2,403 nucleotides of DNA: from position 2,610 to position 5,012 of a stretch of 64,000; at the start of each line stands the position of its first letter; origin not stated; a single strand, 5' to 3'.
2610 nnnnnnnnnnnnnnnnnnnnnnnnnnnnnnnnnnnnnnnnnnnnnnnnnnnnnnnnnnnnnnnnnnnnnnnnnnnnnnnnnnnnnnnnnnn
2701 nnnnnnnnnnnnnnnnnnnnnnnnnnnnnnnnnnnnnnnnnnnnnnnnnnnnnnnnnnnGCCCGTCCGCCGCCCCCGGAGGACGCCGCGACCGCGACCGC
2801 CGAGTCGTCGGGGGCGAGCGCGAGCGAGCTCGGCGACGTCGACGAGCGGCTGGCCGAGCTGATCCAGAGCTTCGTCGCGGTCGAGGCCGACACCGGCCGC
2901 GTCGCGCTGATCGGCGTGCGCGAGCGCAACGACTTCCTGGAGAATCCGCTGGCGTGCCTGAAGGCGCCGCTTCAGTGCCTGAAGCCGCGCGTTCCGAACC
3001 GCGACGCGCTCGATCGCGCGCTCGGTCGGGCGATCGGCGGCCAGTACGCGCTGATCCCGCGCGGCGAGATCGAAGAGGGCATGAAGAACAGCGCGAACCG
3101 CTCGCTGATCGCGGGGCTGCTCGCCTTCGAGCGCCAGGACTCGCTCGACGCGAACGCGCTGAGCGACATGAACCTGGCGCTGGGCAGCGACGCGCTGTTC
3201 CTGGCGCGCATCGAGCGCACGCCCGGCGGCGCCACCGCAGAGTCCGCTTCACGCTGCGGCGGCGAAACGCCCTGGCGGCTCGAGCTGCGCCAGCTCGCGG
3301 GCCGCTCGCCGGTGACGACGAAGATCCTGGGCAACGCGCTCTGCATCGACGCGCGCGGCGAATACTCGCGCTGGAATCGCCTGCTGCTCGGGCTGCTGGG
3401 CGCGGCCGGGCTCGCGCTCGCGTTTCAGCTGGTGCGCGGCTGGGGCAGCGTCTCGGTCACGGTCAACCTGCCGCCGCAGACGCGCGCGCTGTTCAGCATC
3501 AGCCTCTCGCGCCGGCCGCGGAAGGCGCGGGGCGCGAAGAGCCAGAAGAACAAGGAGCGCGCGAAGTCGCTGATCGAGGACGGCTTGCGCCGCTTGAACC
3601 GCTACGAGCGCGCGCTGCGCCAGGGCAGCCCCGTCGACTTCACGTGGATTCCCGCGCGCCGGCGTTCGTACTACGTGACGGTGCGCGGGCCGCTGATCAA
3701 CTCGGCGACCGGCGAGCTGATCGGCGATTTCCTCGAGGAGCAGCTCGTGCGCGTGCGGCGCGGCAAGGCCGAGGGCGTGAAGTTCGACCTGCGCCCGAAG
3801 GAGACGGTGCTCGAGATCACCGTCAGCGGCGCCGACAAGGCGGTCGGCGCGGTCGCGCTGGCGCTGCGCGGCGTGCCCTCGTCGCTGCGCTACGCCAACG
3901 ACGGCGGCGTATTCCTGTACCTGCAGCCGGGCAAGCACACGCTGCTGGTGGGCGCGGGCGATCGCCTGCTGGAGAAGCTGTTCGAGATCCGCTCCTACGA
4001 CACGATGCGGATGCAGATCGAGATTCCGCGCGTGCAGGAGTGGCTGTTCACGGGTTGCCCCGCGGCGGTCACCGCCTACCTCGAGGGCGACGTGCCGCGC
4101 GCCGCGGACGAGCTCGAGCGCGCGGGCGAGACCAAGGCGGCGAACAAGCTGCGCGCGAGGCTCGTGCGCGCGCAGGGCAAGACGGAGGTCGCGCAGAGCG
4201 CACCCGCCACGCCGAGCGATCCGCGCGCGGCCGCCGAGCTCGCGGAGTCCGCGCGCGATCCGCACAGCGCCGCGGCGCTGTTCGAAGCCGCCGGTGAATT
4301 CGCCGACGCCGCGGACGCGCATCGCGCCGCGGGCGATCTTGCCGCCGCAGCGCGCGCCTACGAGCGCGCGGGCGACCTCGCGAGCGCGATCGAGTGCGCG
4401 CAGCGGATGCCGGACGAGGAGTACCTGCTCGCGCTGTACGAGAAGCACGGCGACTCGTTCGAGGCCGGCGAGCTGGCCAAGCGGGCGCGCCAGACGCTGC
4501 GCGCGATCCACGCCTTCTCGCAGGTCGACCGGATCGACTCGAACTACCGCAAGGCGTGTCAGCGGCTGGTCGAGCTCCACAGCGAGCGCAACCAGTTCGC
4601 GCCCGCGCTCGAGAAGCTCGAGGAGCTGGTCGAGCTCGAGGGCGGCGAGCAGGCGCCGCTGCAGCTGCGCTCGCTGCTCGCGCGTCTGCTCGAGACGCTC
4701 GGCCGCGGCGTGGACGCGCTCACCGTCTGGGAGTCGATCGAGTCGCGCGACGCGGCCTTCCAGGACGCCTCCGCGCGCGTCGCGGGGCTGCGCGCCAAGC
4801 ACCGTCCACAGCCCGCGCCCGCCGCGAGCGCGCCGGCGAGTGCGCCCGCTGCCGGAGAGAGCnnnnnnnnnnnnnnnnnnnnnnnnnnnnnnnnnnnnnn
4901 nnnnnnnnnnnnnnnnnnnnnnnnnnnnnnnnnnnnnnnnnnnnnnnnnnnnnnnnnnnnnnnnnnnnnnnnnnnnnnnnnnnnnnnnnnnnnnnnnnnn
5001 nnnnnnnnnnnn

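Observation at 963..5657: Receptor Ser/Thr kinase with inverted domain order: periplasmic TPR sensor, single TM, long cytoplasmic linker, C-terminal Hanks kinase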

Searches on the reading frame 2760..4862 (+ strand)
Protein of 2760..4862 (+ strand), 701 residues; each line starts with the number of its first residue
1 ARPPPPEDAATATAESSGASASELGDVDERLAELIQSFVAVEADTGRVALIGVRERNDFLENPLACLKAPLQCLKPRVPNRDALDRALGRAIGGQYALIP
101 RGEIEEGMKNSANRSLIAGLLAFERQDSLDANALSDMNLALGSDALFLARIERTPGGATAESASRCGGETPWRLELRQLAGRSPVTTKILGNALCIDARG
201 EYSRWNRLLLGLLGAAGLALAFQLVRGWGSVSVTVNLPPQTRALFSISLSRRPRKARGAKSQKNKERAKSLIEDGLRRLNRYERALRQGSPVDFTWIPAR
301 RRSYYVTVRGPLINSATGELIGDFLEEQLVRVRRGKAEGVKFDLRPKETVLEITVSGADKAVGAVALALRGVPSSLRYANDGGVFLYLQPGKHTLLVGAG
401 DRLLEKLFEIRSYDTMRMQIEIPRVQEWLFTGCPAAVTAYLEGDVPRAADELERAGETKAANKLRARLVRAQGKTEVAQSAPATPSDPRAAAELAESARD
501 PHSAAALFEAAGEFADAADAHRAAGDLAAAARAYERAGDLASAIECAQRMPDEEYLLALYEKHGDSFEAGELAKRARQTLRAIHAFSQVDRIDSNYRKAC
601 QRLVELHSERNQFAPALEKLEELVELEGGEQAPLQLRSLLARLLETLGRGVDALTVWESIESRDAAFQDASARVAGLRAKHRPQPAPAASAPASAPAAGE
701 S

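Call 11: find_homologous_proteins(query=window:2760-4862:+, max_evalue=0.001)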
Query window:2760-4862:+ (701 aa): 12 proteins with E <= 0.001 among 8000 candidates.
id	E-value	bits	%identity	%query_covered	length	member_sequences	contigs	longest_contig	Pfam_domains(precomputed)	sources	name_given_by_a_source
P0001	5.4e-187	641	56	86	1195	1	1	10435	PF14559.13,PF13431.13,PF23914.2,PF13414.13,PF00515.35,PF13424.13,PF13432.13,PF13428.13,PF13181.13,PF07719.24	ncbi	ncbi:MAG: tetratricopeptide repeat protein, partial [Myxococcota bacterium]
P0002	1.1e-183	630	55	85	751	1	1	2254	PF14559.13,PF13428.13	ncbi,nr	ncbi:MAG TPA: tetratricopeptide repeat protein, partial [Myxococcota bacterium]|nr:tetratricopeptide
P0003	8.1e-112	393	40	86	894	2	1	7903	PF14559.13,PF07714.24,PF00069.32,PF03109.23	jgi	jgi:tRNA A-37 threonylcarbamoyl transferase component Bud32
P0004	2.3e-106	375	40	80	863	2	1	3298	PF14559.13,PF07714.24,PF00069.32,PF25058.2,PF03109.23,PF13432.13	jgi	jgi:tRNA A-37 threonylcarbamoyl transferase component Bud32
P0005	8.2e-93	330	37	92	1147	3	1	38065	PF14559.13,PF07714.24,PF00069.32,PF13424.13,PF13432.13,PF13428.13,PF13181.13,PF07719.24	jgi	jgi:tetratricopeptide (TPR) repeat protein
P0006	6.1e-79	284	73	21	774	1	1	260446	PF13431.13,PF23914.2,PF13414.13,PF13176.13,PF13428.13,PF14559.13,PF00515.35,PF13424.13,PF21033.5,PF13432.13,PF13181.13,PF07719.24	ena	-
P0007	4.2e-71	258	34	82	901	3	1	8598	PF07714.24,PF00069.32,PF03109.23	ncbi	-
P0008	8.9e-43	165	31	67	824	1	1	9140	PF14559.13,PF07714.24,PF00069.32,PF25058.2,PF03109.23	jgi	jgi:tetratricopeptide (TPR) repeat protein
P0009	1.1e-15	75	30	37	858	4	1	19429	PF13414.13,PF25058.2,PF13176.13,PF25295.1,PF24762.2,PF13428.13,PF00637.27,PF07714.24,PF00069.32,PF00515.35,PF03109.23,PF12895.14,PF13424.13,PF14938.13,PF13432.13,PF13181.13,PF07719.24,PF13174.13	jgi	-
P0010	1.4e-15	75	29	37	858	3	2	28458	PF13414.13,PF25058.2,PF13176.13,PF25295.1,PF24762.2,PF13428.13,PF00637.27,PF07714.24,PF00069.32,PF00515.35,PF03109.23,PF13424.13,PF14938.13,PF13432.13,PF13181.13,PF07719.24,PF13174.13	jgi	jgi:tetratricopeptide (TPR) repeat protein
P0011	2.3e-8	51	32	33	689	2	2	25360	PF07714.24,PF00069.32,PF03109.23,PF07719.24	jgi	-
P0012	6.0e-4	37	29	25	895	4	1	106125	PF07714.24,PF00069.32,PF25058.2,PF03109.23,PF13424.13,PF13176.13,PF24762.2,PF14938.13,PF00637.27,PF07719.24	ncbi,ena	-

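Call 16: find_encoding_contigs(protein=P0005, flank=6000, max_places=2)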
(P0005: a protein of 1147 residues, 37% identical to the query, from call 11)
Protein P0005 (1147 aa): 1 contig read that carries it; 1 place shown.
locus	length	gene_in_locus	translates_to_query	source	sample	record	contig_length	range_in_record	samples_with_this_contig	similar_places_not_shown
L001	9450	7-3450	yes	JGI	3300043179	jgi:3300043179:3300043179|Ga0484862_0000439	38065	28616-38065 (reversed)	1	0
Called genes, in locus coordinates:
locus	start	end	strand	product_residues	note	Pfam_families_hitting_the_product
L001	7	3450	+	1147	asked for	PF07719:TPR_2 (faint), PF13181:TPR_8 (faint), PF13424:TPR_12 (faint), PF13428:TPR_14 (faint), PF13432:TPR_16 (faint), PF14559:TPR_19 (weak), PF00069:Pkinase, PF07714:PK_Tyr_Ser-Thr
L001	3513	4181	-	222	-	-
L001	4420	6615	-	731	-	PF06258:Mito_fiss_Elm1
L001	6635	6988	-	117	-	PF08028:Acyl-CoA_dh_2, PF00441:Acyl-CoA_dh_1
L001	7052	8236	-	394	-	PF00149:Metallophos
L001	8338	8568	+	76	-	-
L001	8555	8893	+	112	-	PF02452:PemK_toxin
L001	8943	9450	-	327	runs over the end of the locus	PF01168:Ala_racemase_N, PF14031:D-ser_dehydrat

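Call 17: find_encoding_contigs(protein=P0007, flank=6000, max_places=2)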
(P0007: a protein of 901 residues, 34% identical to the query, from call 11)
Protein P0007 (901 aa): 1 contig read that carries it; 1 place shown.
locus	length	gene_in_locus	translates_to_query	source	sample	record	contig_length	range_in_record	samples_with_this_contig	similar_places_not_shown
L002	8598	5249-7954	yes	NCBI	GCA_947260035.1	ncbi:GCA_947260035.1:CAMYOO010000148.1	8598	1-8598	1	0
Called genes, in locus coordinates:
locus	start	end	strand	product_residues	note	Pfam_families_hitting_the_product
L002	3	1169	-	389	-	?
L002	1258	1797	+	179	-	PF07291:MauE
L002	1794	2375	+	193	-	PF00578:AhpC-TSA, PF08534:Redoxin (weak)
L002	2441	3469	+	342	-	PF01699:Na_Ca_ex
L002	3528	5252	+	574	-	PF07719:TPR_2 (faint), PF13174:TPR_6 (faint), PF14559:TPR_19 (weak), PF13432:TPR_16, PF23914:TPR_CcmH_CycH (weak), PF13424:TPR_12 (weak), PF13432:TPR_16, PF14559:TPR_19, +7 more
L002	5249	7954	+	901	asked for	PF00069:Pkinase, PF07714:PK_Tyr_Ser-Thr, PF03109:ABC1 (weak)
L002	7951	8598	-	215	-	?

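Call 18: find_encoding_contigs(protein=P0008, flank=6000, max_places=2)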
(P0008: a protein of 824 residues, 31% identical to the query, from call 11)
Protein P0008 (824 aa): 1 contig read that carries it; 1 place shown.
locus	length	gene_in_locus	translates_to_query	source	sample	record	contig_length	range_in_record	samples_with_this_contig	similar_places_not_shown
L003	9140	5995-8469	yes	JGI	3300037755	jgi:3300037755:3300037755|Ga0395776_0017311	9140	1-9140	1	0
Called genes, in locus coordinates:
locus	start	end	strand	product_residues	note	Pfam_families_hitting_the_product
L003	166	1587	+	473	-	PF00089:Trypsin, PF13365:Trypsin_2, PF13180:PDZ_2, PF04495:GRASP55_65 (faint), PF17820:PDZ_6, PF00595:PDZ (weak), PF13180:PDZ_2 (weak), PF17820:PDZ_6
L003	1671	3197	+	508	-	PF00089:Trypsin, PF13365:Trypsin_2, PF00595:PDZ, PF13180:PDZ_2, PF17820:PDZ_6, PF00595:PDZ, PF13180:PDZ_2, PF17820:PDZ_6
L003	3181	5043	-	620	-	PF04055:Radical_SAM, PF16199:Radical_SAM_C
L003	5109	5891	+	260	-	PF13489:Methyltransf_23, PF13649:Methyltransf_25, PF13847:Methyltransf_31 (weak), PF08241:Methyltransf_11 (weak), PF08242:Methyltransf_12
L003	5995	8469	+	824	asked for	PF14559:TPR_19 (faint), PF25058:ARM_TT21 (weak), PF00069:Pkinase, PF07714:PK_Tyr_Ser-Thr, PF03109:ABC1 (weak)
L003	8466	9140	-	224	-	?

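Call 23: find_encoding_contigs(protein=P0003, flank=6000, max_places=2)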
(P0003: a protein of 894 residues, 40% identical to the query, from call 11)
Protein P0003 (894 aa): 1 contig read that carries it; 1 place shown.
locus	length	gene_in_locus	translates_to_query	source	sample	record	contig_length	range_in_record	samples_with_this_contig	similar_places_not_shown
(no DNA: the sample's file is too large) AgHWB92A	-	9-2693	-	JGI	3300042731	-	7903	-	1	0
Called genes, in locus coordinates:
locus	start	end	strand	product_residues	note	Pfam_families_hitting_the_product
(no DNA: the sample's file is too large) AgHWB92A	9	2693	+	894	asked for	PF14559:TPR_19 (faint), PF00069:Pkinase, PF07714:PK_Tyr_Ser-Thr, PF03109:ABC1 (weak)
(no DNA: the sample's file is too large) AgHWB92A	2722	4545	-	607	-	PF21185:RecD_N, PF13086:AAA_11 (weak), PF13604:AAA_30, PF01443:Viral_helicase1 (faint), PF05127:NAT10_TcmA_helicase (weak), PF09848:SLFN-g3_helicase (faint), PF13245:AAA_19, PF13538:UvrD_C_2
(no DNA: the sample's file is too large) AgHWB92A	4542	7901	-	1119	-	?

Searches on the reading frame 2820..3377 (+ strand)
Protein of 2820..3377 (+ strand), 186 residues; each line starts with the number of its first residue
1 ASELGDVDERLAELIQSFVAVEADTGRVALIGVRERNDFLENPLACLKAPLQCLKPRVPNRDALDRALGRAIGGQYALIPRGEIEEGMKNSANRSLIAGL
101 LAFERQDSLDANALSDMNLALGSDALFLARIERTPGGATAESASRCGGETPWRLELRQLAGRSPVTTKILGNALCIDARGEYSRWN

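Call 38: search_protein_families(library=pfam, proteins=[window:2820-3377:+], max_evalue=10)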
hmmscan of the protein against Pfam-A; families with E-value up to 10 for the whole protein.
window:2820-3377:+ (186 aa): 0 families

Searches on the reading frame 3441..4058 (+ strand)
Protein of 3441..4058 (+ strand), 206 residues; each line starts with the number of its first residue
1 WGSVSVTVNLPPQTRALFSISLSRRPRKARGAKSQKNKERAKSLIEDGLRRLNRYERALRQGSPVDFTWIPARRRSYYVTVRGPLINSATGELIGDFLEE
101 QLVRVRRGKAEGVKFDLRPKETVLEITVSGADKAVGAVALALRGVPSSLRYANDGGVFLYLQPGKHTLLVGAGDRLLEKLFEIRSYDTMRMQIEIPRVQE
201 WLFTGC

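Call 38: search_protein_families(library=pfam, proteins=[window:3441-4058:+], max_evalue=10)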
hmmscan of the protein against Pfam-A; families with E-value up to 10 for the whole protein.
window:3441-4058:+ (206 aa): 0 families

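Call 66: search_solved_structures(query=A4, max_evalue=10)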
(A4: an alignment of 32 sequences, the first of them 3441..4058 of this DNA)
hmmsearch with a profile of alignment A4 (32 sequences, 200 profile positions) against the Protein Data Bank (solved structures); distinct sequences matched with E-value up to 10: 2.
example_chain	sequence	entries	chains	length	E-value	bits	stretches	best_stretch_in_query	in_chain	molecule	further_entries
9k1u_D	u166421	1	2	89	0.0069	19.3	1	135-184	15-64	Serine/threonine protein kinase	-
1ywy_A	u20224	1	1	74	0.62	12.9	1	108-171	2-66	hypothetical protein PA2021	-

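Call 71: predict_structure(alignment_id=A4)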
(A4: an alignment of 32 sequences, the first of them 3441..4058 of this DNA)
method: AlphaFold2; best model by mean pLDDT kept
length: 206 residues; sequences in the alignment: 32
mean_pLDDT: 88.2   pTM: 0.71
mean pLDDT of the five models: 88.2, 88.1, 87.6, 86.1, 85.4
residues with pLDDT >= 90: 133; 70-90: 56; 50-70: 12; < 50: 5
segments of 3 or more residues with pLDDT < 50: 202-206
pLDDT, mean of each block of 10 residues (from residue 1): 97 92 87 64 76 87 94 97 91 89 98 95 93 85 97 89 97 91 93 81 47
secondary structure, 60 per line:
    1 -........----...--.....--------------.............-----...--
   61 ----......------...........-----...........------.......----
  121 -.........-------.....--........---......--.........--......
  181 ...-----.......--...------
elements in order: E2-9 E14-16 E19-23 H38-50 E56-58 E65-70 E77-87 E93-103 E110-116 E122-130 E138-142 E145-152 E156-161 E164-172 E175-183 E189-195

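Call 80: find_homologous_proteins(query=A4, max_evalue=1e-10)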
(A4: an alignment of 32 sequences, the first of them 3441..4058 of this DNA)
Query A4 (32 sequences) (206 aa, profile of the alignment): 13 proteins with E <= 1e-10 among 8000 candidates.
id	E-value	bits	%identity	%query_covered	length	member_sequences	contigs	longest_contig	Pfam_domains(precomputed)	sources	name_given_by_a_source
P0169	2.0e-43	166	26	100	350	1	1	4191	-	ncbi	ncbi:MAG: hypothetical protein V3T64_00720, partial [Myxococcota bacterium]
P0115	7.7e-41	158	24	100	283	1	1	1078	-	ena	-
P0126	1.0e-40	158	80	62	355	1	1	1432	-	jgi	jgi:hypothetical protein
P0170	4.3e-39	152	72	61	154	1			-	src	-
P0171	1.6e-31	128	54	59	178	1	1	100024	-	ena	-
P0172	2.0e-31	127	56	58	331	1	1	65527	-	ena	-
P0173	1.9e-26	111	65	49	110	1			-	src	-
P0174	5.3e-24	103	92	44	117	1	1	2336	-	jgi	jgi:hypothetical protein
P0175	1.3e-18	85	67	34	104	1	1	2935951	-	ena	-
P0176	1.9e-18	85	75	40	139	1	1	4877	-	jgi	jgi:hypothetical protein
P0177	2.3e-16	78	38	39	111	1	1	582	-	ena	-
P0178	2.1e-14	72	-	-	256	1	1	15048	-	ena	-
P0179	3.2e-11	61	-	-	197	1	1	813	-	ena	-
